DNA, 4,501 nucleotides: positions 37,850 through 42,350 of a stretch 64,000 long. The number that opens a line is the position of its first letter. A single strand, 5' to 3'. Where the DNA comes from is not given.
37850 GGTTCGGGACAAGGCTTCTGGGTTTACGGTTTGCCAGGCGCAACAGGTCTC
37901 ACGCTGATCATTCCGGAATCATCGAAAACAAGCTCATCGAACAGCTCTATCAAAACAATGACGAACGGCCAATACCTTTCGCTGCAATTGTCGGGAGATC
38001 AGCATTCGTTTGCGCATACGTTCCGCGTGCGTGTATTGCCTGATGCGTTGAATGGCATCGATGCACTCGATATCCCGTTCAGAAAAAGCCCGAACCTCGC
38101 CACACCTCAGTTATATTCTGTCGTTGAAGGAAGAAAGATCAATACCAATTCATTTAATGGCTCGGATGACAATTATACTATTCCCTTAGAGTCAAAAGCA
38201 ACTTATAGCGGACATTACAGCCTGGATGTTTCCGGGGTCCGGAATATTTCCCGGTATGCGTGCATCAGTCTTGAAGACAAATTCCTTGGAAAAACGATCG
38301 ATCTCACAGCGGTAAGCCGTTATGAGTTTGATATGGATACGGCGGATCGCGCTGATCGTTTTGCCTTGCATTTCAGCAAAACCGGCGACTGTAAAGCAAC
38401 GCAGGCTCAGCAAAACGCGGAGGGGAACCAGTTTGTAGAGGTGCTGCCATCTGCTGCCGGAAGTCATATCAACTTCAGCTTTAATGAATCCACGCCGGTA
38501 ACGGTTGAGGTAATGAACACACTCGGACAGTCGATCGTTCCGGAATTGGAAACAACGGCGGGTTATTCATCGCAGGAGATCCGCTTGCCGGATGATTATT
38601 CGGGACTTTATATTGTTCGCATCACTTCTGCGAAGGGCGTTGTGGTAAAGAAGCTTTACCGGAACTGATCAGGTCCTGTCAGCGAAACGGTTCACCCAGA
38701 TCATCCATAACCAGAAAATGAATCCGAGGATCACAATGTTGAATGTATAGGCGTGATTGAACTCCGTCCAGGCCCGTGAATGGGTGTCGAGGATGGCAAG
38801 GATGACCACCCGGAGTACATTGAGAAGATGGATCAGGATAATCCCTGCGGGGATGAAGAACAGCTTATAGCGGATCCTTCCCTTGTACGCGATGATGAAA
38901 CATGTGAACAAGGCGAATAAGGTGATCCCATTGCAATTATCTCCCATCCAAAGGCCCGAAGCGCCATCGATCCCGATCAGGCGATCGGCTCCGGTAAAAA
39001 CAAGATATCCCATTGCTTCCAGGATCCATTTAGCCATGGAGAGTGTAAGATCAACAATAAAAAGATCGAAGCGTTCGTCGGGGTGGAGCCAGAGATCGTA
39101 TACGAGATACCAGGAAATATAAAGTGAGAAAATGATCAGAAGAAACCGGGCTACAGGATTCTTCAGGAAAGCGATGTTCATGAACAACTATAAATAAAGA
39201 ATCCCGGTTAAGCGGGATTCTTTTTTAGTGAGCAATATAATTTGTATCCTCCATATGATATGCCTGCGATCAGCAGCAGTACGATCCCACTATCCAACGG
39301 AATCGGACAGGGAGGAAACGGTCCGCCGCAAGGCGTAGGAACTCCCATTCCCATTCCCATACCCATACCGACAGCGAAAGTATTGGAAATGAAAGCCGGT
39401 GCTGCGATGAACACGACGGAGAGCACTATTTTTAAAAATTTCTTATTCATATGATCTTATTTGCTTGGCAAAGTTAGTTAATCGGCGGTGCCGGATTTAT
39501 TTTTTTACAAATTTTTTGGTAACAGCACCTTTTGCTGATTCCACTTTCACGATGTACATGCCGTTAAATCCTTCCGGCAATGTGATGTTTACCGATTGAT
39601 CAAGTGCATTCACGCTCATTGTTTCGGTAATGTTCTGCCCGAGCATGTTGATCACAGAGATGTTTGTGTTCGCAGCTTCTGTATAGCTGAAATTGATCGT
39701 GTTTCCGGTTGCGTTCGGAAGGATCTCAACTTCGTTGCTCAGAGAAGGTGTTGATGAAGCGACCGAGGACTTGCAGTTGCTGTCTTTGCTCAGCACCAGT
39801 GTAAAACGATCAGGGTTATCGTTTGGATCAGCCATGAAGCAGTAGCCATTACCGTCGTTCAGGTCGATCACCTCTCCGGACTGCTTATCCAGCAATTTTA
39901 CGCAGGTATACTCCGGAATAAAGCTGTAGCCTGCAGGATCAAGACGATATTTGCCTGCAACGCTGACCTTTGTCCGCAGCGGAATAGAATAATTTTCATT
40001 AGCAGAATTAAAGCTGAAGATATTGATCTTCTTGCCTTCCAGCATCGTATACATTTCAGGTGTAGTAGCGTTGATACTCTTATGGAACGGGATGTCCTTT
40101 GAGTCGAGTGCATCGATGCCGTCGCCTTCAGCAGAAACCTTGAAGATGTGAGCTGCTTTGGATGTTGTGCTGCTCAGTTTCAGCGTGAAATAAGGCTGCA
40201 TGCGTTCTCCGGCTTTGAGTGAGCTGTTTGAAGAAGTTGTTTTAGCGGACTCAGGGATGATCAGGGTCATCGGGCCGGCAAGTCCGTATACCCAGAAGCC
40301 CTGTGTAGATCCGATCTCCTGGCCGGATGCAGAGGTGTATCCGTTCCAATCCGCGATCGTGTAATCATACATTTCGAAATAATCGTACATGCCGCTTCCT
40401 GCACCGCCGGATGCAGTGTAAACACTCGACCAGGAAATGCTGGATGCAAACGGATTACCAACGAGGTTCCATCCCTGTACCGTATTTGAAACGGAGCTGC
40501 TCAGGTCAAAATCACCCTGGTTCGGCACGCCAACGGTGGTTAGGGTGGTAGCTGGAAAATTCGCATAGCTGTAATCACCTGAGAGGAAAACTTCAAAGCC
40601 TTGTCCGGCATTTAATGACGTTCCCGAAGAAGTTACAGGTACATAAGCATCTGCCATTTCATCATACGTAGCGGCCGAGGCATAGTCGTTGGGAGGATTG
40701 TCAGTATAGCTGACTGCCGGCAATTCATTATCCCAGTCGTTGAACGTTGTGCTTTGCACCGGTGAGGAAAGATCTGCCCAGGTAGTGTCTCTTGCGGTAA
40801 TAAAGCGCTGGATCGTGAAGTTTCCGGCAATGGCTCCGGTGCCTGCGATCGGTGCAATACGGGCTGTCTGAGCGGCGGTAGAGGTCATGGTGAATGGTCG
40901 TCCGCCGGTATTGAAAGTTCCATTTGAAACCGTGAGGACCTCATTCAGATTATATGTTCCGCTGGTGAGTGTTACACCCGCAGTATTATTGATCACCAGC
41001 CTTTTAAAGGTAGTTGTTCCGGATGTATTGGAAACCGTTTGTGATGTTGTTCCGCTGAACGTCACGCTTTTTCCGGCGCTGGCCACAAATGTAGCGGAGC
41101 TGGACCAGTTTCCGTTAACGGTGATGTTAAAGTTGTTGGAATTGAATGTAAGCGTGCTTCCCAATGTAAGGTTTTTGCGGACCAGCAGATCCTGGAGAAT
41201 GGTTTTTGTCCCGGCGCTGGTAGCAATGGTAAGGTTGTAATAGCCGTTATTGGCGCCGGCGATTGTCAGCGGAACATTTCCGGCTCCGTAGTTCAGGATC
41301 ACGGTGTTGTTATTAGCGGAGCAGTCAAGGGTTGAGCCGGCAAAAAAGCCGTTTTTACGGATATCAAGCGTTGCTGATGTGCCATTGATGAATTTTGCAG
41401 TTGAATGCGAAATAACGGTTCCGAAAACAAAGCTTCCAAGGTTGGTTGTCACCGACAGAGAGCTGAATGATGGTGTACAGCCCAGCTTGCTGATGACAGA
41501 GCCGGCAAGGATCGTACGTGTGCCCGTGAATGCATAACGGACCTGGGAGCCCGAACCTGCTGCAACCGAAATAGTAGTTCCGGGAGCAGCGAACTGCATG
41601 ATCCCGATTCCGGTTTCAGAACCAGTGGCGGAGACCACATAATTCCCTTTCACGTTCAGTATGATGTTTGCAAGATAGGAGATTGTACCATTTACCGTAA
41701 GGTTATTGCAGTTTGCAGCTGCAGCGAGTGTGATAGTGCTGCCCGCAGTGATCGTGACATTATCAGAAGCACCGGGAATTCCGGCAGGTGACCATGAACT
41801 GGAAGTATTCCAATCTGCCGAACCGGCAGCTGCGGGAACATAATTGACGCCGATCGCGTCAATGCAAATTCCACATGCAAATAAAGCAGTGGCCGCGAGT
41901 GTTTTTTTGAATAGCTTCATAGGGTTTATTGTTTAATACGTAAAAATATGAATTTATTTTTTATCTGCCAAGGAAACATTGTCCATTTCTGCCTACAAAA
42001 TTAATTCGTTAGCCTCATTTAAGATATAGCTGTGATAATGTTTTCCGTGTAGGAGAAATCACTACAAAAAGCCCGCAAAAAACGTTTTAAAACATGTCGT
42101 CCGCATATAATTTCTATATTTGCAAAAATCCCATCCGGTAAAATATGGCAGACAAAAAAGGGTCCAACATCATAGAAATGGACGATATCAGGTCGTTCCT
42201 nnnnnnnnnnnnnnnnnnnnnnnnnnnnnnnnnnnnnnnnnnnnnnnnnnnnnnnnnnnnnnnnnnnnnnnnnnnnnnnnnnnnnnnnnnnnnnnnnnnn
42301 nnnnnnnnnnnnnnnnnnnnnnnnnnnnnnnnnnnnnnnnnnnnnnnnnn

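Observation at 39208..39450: Sorting-signal mini-protein whose mature part is only ~24 aa: (GM)4 plus C-x6-C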

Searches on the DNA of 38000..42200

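Call 51: search_rna_families(source=window, start=38000, end=42200, threshold=evalue, max_evalue=1)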
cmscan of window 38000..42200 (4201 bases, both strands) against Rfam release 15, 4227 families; matches with E-value up to 1: 1.
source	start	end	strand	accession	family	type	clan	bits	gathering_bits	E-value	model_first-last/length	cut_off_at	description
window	39139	39254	-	RF01770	rimP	Cis-reg; leader;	-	24.7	47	0.7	1-102/102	no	Gammaprotebacteria rimP leader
